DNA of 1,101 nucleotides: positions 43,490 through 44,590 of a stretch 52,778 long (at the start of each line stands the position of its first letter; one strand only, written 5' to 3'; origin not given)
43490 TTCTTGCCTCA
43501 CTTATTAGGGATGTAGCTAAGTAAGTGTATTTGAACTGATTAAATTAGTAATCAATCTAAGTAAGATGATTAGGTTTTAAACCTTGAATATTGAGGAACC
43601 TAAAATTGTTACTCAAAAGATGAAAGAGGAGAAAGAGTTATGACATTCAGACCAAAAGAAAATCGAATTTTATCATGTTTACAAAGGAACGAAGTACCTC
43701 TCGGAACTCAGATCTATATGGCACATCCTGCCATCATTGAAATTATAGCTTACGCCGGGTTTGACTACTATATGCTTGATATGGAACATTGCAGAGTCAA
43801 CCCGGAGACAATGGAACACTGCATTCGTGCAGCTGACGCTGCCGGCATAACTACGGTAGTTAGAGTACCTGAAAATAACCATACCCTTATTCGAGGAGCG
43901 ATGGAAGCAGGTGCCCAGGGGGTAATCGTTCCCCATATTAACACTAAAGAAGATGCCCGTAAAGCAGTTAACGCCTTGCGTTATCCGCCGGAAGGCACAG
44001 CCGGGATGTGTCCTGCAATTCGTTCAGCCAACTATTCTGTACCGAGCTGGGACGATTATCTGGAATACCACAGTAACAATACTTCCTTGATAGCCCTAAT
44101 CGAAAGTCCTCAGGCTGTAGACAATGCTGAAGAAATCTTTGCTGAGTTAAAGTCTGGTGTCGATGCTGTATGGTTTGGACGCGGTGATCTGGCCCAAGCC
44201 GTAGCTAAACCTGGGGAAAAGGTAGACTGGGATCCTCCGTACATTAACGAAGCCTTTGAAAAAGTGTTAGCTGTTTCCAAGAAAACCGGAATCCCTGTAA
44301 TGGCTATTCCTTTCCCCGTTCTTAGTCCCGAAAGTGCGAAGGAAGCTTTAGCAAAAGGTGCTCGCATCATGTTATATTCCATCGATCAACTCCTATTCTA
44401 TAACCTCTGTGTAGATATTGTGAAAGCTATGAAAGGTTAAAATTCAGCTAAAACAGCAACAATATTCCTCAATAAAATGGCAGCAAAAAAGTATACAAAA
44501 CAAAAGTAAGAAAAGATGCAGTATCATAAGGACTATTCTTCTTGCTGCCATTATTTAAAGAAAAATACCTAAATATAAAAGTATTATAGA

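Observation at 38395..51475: Nickel-pincer (Lar) cofactor genes embedded in a TRAP/aldolase/GntR locus around a divergent LarA-like enzyme: a candidate undescribed hydroxyacid pathway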

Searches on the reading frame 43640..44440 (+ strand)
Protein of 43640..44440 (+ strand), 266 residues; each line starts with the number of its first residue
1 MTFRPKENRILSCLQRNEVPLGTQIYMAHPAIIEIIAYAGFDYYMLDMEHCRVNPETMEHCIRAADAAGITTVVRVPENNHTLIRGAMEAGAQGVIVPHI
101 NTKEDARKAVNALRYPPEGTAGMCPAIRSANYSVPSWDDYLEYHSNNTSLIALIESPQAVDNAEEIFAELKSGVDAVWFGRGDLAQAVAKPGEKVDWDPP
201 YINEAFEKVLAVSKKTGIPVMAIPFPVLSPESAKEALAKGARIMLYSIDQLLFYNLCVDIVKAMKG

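Call 3: search_protein_families(library=pfam, proteins=[window:43640-44440:+])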
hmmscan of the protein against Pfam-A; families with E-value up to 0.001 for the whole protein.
window:43640-44440:+ (266 aa): 1 family
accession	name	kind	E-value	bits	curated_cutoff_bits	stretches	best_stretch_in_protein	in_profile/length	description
PF03328.21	HpcH_HpaI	-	2.1e-32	112.6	25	1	28-252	9-217/221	HpcH/HpaI aldolase/citrate lyase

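Call 7: search_protein_families(library=ncbifam, proteins=[window:43640-44440:+], max_evalue=0.01)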
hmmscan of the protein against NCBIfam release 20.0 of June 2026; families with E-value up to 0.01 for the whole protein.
window:43640-44440:+ (266 aa): 7 families
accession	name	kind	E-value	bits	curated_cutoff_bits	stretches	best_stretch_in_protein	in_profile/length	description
NF007849.0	PRK10558.1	equivalog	6.6e-35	120.7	393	1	7-253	7-243/256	2-dehydro-3-deoxyglucarate aldolase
TIGR03239.1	GarL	equivalog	3.2e-34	118.6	406.75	1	9-254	2-237/249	2-dehydro-3-deoxyglucarate aldolase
TIGR02311.1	HpaI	equivalog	3.1e-33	115.3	368.8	1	12-261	5-245/249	4-hydroxy-2-oxoheptanedioate aldolase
NF007521.0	PRK10128.1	equivalog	4.7e-26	91.9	441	1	12-255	11-245/267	2-keto-3-deoxy-L-rhamnonate aldolase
NF038242.1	RipC_Ccl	equivalog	0.00057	19.5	375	1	136-229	102-189/268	itaconate degradation C-C-lyase RipC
NF004886.0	PRK06247.1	subfamily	0.0051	15.5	623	0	146-195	210-253/476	pyruvate kinase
NF008386.0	PRK11181.1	equivalog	0.0071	15.6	366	0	53-94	104-144/244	23S rRNA (guanosine(2251)-2'-O)-methyltransferase RlmB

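Call 42: search_solved_structures(query=window:43640-44440:+, max_evalue=0.00001)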
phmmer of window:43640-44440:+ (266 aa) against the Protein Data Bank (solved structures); distinct sequences matched with E-value up to 0.00001: 21.
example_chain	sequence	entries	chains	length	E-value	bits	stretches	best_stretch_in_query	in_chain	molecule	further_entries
3qz6_A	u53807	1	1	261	4.2e-27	98.3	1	20-256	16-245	HpcH/HpaI aldolase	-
1dxe_A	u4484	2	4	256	9.4e-27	97.1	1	8-218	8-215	2-DEHYDRO-3-DEOXY-GALACTARATE ALDOLASE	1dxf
2vws_A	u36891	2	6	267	1.7e-25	93.1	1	12-255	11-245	YFAU, 2-KETO-3-DEOXY SUGAR ALDOLASE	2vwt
4tv5_A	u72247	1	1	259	7.4e-24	87.6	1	27-212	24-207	2-dehydro-3-deoxyglucarate aldolase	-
4tv6_A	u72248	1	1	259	1.9e-23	86.3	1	27-212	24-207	2-dehydro-3-deoxyglucarate aldolase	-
4mf4_A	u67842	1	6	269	2.6e-23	85.8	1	18-225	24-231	HpcH/HpaI aldolase/citrate lyase family protein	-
4b5s_A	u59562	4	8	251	4e-20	75.4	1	7-253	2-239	4-HYDROXY-2-OXO-HEPTANE-1,7-DIOATE ALDOLASE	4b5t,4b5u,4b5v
2v5j_A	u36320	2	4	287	4e-20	75.4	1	7-253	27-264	2,4-DIHYDROXYHEPT-2-ENE-1,7-DIOIC ACID ALDOLASE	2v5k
7et8_A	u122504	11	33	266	7.9e-20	74.4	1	17-220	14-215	4-hydroxy-2-oxoheptanedioate aldolase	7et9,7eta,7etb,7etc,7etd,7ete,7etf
4b5w_A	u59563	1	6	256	2.5e-19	72.8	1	7-253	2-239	4-HYDROXY-2-OXO-HEPTANE-1,7-DIOATE ALDOLASE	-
7v8t_A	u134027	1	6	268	3.8e-19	72.2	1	8-217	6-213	2,4-dihydroxyhept-2-ene-1,7-dioic acid aldolase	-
4b5x_A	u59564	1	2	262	6e-19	71.5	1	7-253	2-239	4-HYDROXY-2-OXO-HEPTANE-1,7-DIOATE ALDOLASE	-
1izc_A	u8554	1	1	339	2.5e-15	59.7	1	31-224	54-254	macrophomate synthase intermolecular Diels-Alderase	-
8adq_A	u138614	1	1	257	2.9e-15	59.5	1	7-189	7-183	HpcH/HpaI aldolase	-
7o5i_A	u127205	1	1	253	3.7e-15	59.1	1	8-189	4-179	HpcH/HpaI aldolase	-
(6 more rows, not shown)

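Call 61: find_homologous_proteins(query=window:43640-44440:+, max_evalue=1e-10)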
Query window:43640-44440:+ (266 aa): 232 proteins with E <= 1e-10 among 956 candidates; the best 120 are listed.
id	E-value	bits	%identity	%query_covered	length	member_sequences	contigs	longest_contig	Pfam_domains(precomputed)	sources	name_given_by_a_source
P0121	1.9e-176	603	100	100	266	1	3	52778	PF03328.21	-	-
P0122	3.5e-157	539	89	100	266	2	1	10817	PF03328.21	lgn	-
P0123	5.4e-127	440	71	100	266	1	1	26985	PF03328.21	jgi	jgi:2-keto-3-deoxy-L-rhamnonate aldolase RhmA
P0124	9.6e-127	440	70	100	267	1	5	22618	PF03328.21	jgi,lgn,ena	-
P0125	1.1e-122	426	69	100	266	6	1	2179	PF03328.21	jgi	jgi:2-keto-3-deoxy-L-rhamnonate aldolase RhmA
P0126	8.2e-122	424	69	100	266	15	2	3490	PF03328.21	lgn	-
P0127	4.1e-120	418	68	100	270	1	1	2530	PF03328.21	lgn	-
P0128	9.8e-120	417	68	100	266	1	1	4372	PF03328.21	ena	-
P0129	1.2e-119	416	68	100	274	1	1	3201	PF03328.21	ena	-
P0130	2.1e-119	416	68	100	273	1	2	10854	PF03328.21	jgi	-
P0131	2.8e-119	415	68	100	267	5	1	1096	PF03328.21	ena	-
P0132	3.3e-118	412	66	100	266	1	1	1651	PF03328.21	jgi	-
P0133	1.7e-117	409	67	100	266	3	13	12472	PF03328.21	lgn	-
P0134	4.8e-117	408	67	100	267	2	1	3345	PF03328.21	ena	-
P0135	1.4e-116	406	65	100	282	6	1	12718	PF03328.21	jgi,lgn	-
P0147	8.8e-113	394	65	100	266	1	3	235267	PF03328.21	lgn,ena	-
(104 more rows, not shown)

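Call 62: find_encoding_contigs(protein=P0122, flank=10000, max_places=1)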
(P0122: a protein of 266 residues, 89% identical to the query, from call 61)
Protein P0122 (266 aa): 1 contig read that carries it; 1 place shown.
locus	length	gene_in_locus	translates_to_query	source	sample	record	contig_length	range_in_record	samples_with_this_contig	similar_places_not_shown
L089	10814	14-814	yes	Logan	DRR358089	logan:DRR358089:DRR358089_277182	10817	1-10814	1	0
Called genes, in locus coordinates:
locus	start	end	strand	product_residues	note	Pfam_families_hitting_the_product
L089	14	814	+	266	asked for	PF03328:HpcH_HpaI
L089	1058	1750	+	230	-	PF01969:Ni_insertion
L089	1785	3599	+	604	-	PF02203:TarH (weak), PF12729:4HB_MCP_1, PF00672:HAMP (weak), PF00015:MCPsignal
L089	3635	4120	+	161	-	PF04657:DMT_YdcZ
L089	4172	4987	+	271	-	-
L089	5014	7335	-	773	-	PF07517:SecA_DEAD, PF01043:SecA_PP_bind, PF21090:P-loop_SecA, PF07516:SecA_SW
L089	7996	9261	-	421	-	PF01476:LysM, PF23473:LysM3_LYK4_5 (faint), PF01476:LysM, PF00704:Glyco_hydro_18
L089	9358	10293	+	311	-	PF08902:DUF1848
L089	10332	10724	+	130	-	PF00293:NUDIX, PF14815:NUDIX_4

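Call 63: find_encoding_contigs(protein=P0123, flank=8000, max_places=1)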
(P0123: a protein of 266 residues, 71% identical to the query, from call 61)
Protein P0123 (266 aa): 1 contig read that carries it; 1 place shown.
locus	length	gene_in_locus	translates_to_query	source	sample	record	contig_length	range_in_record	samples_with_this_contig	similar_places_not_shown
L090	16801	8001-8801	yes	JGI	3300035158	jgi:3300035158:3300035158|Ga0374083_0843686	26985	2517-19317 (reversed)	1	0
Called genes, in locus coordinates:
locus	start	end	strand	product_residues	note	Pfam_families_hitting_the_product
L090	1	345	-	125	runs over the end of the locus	-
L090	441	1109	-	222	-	PF04199:Cyclase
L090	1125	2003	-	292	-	PF02574:S-methyl_trans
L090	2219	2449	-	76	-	PF01546:Peptidase_M20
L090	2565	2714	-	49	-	-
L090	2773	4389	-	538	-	PF07969:Amidohydro_3, PF01979:Amidohydro_1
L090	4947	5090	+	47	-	-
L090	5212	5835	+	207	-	-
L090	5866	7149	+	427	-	PF01566:Nramp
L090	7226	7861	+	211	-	PF16238:DUF4897, PF24036:DUF7345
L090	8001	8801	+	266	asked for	PF03328:HpcH_HpaI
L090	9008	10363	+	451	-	PF07969:Amidohydro_3 (weak), PF01979:Amidohydro_1, PF07969:Amidohydro_3 (weak)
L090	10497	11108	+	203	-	PF00710:Asparaginase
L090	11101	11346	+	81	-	PF17763:Asparaginase_C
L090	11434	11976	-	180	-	PF01797:Y1_Tnp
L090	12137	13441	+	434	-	PF09861:Lar_N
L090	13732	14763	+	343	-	PF03480:DctP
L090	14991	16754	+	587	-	PF04290:DctQ, PF06808:DctM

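Call 64: find_encoding_contigs(protein=P0124, flank=8000, max_places=1)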
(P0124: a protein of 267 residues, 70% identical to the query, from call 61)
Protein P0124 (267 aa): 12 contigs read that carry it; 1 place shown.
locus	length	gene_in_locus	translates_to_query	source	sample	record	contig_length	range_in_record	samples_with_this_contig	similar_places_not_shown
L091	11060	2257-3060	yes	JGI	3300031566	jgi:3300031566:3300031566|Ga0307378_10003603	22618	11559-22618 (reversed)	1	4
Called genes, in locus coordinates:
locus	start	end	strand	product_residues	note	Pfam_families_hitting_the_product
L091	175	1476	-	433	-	PF13551:HTH_29, PF13565:HTH_32 (weak)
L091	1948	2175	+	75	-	-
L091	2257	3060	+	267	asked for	PF03328:HpcH_HpaI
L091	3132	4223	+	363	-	PF03480:DctP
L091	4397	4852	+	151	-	PF04290:DctQ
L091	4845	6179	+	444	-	PF06808:DctM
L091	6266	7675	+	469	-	PF07969:Amidohydro_3 (weak), PF01979:Amidohydro_1, PF07969:Amidohydro_3 (weak)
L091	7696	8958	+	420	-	PF04389:Peptidase_M28, PF01546:Peptidase_M20, PF07687:M20_dimer (weak)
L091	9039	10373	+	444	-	PF02133:Transp_cyt_pur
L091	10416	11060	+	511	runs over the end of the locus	PF01979:Amidohydro_1, PF07969:Amidohydro_3 (weak)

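Call 65: find_encoding_contigs(protein=P0147, flank=8000, max_places=1)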
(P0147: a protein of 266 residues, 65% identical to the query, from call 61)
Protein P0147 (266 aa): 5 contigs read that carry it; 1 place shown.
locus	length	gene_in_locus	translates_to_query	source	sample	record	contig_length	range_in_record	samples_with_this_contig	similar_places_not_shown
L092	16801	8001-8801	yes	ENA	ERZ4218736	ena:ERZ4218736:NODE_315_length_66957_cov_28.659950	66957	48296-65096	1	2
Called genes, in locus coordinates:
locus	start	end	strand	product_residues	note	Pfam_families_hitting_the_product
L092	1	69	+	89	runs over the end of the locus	PF02583:Trns_repr_metal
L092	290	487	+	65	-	PF09388:SpoOE-like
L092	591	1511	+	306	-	PF00226:DnaJ, PF01556:DnaJ_C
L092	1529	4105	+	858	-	PF02861:Clp_N, PF23569:NBD_SMAX1 (weak), PF00004:AAA, PF17871:AAA_lid_9, PF00004:AAA, PF07724:AAA_2, PF07728:AAA_5, PF10431:ClpB_D2-small, +7 more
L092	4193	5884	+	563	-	PF07694:5TM-5TMR_LYT, PF06580:His_kinase, PF02518:HATPase_c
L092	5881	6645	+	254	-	PF00072:Response_reg, PF04397:LytTR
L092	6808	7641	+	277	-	PF00753:Lactamase_B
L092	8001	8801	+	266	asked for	PF03328:HpcH_HpaI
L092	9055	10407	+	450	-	PF06808:DctM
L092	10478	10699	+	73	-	-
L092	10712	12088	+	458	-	PF03972:MmgE_PrpD_N, PF19305:MmgE_PrpD_C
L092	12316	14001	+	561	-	PF05378:Hydant_A_N, PF01968:Hydantoinase_A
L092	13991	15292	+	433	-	PF00850:Hist_deacetyl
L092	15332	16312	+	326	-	PF00389:2-Hacid_dh, PF02826:2-Hacid_dh_C, PF03446:NAD_binding_2 (weak)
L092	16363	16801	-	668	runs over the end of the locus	PF00755:Carn_acyltransf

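Call 71: find_related_loci(query=A2, collection=metagenome_contigs, flank=8000)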
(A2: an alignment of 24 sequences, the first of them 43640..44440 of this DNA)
Query A2 (266 aa) in metagenome_contigs; peptide patterns used: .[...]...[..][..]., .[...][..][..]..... (x = any residue, [..] = any of these).
179 stretches matched a pattern; 102 encode a relative of the query (tblastn E <= 1e-3); the best 80 are kept; 80 distinct loci.
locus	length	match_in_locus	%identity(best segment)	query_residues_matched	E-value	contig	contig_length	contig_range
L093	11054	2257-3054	70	1-266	2e-134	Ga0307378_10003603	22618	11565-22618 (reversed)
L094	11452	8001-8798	68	1-266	4e-129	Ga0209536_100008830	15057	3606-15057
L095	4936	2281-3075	70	1-265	2e-129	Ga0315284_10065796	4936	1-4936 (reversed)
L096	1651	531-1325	66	1-265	4e-135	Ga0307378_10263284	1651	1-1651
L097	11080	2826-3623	66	1-266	1e-123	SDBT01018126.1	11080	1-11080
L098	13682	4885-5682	65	1-266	1e-123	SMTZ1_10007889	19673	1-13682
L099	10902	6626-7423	65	1-266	1e-123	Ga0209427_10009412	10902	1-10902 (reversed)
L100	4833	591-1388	63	1-266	1e-121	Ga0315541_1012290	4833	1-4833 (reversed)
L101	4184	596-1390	62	1-265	8e-120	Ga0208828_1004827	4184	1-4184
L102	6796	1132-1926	62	1-265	2e-118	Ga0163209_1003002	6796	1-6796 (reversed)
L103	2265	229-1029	64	1-266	1e-124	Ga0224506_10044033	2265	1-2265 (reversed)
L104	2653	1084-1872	60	1-265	2e-114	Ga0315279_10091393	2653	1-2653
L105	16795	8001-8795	60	3-266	1e-109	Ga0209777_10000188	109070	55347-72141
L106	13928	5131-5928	57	1-266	1e-109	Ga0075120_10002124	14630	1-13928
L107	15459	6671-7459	61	1-266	4e-109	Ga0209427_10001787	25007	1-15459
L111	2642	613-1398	57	1-265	5e-109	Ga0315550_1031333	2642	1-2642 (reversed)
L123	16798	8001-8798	56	1-265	2e-98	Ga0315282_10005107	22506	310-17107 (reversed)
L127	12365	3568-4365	52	2-266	6e-92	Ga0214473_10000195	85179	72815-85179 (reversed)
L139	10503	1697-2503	47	1-266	5e-83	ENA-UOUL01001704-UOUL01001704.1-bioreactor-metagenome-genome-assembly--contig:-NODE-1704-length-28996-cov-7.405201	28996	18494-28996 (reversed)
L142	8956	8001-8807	46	1-266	5e-81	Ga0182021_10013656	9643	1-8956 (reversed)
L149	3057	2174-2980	46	1-266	2e-77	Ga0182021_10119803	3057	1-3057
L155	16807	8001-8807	44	1-266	2e-71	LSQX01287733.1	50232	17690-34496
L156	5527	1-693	46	37-266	5e-68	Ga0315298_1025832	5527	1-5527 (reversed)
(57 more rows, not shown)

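Call 75: search_protein_families(library=pfam, proteins=[L149:971-2134:+, L127:7792-9675:+, L142:3433-5013:+, L155:14982-16418:+, L127:4460-5212:+, L123:1829-2542:-, L139:7824-9209:+, L156:998-2971:-, L111:1423-2292:+, L105:3151-4278:+], max_evalue=0.00001)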
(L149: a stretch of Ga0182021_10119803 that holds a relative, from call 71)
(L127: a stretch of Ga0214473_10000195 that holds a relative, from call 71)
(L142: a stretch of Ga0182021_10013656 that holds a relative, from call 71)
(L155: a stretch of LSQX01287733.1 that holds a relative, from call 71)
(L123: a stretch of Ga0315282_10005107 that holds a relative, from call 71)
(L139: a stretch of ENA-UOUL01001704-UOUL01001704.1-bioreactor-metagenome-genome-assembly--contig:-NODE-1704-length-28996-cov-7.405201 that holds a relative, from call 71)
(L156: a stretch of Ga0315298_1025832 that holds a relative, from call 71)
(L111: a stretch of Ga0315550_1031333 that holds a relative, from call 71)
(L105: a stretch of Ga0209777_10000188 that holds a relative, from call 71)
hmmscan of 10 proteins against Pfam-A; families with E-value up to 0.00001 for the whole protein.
L149:971-2134:+ (387 aa): 3 families
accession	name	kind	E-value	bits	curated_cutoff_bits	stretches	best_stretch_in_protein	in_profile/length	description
PF08240.17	ADH_N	-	4.4e-21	75.5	23.5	1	49-171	1-104/104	Alcohol dehydrogenase GroES-like domain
PF00107.32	ADH_zinc_N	-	1.9e-20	73.6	31.8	1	211-344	1-128/129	Zinc-binding dehydrogenase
PF16912.11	Glu_dehyd_C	-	9.7e-14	51.8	34.9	1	205-383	35-210/211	Glucose dehydrogenase C-terminus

L127:7792-9675:+ (627 aa): 2 families
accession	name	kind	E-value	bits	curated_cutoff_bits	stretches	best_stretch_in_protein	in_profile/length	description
PF01314.23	AFOR_C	-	1e-110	371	27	1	223-623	2-385/385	Aldehyde ferredoxin oxidoreductase, domains 2 & 3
PF02730.20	AFOR_N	-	1e-72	244.5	29.8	1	9-209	1-199/199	Aldehyde ferredoxin oxidoreductase, N-terminal domain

L142:3433-5013:+ (526 aa): 11 families
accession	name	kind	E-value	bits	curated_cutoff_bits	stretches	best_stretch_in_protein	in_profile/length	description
PF00890.30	FAD_binding_2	-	6.1e-56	190.8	20.4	1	51-493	1-406/414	FAD binding domain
PF01266.30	DAO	-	1.8e-19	71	27.9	1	51-239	1-209/353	FAD dependent oxidoreductase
PF03486.20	HI0933_like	-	3.5e-13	50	50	1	51-483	2-217/244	HI0933-like protein Rossmann domain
PF12831.13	FAD_oxidored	-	9.2e-12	45.4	27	1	51-231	1-145/416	FAD dependent oxidoreductase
PF07992.20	Pyr_redox_2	-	6.6e-10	39.3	26.1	1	51-83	2-34/291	Pyridine nucleotide-disulphide oxidoreductase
PF01134.28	GIDA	-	2.9e-07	30.3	22.1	1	51-242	1-160/391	Glucose inhibited division protein A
PF13450.12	NAD_binding_8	-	6.6e-07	30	21.9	1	54-88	1-35/68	NAD(P)-binding Rossmann-like domain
PF01946.23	Thi4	-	8.7e-07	28.9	26.2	1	43-87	11-56/235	Thi4 family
PF01593.30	Amino_oxidase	-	1.6e-06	28.2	19.8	0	156-236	199-260/443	Flavin containing amine oxidoreductase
PF01494.25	FAD_binding_3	-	2.3e-06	27.5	22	0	50-234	2-161/349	FAD binding domain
PF01262.27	AlaDh_PNT_C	-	6.9e-06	26.1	23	0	49-85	28-64/214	Alanine dehydrogenase/PNT, C-terminal domain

L155:14982-16418:+ (478 aa): 2 families
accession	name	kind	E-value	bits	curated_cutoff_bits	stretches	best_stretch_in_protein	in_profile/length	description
PF03972.19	MmgE_PrpD_N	-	2.8e-58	197.4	32.1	1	22-261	8-238/244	MmgE/PrpD N-terminal domain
PF19305.4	MmgE_PrpD_C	-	2.4e-34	119.1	32.1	1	286-445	1-156/173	MmgE/PrpD C-terminal domain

L127:4460-5212:+ (250 aa): 1 family
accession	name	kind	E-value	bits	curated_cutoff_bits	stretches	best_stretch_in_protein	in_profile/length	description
PF00753.33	Lactamase_B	-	1.7e-19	71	22.7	1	34-219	7-186/196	Metallo-beta-lactamase superfamily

L123:1829-2542:- (237 aa): 0 families

L139:7824-9209:+ (461 aa): 1 family
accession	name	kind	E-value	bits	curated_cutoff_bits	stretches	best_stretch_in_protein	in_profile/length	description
PF13458.12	Peripla_BP_6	-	1.2e-30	107.9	31.7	1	100-451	2-339/343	Periplasmic binding protein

L156:998-2971:- (657 aa): 1 family
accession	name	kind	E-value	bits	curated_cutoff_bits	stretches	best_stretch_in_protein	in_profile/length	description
PF07690.21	MFS_1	-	6.5e-48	163.9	33.4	2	188-586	2-345/347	Major Facilitator Superfamily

L111:1423-2292:+ (289 aa): 3 families
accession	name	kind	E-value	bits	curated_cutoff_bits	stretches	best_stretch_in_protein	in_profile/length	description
PF13561.12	adh_short_C2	-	2.8e-51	174.8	27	1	24-289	1-236/236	Enoyl-(Acyl carrier protein) reductase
PF00106.31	adh_short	-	1.1e-47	162.5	26.6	1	18-225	1-191/195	short chain dehydrogenase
PF08659.16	KR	-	1.2e-08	35.5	22.6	1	20-187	3-153/180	KR domain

L105:3151-4278:+ (375 aa): 2 families
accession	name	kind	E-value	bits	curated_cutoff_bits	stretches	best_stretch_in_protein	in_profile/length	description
PF00005.33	ABC_tran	-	6e-34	118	25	1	78-229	2-136/137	ABC transporter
PF08352.17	oligo_HPY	-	1.6e-18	67.3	27.1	1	281-348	1-65/65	Oligopeptide/dipeptide transporter, C-terminal region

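Call 96: search_protein_families(library=ncbifam, proteins=[L090:12137-13441:+], max_evalue=0.00001)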
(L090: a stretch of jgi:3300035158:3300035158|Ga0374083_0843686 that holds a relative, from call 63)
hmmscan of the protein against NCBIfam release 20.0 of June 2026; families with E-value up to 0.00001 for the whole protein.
L090:12137-13441:+ (434 aa): 1 family
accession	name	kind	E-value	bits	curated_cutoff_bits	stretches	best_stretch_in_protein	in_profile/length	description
NF052515.1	NPN_iso_grp_22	equivalog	3.2e-141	470.8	400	1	16-406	1-391/392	nickel pincer cofactor-dependent isomerase, group 22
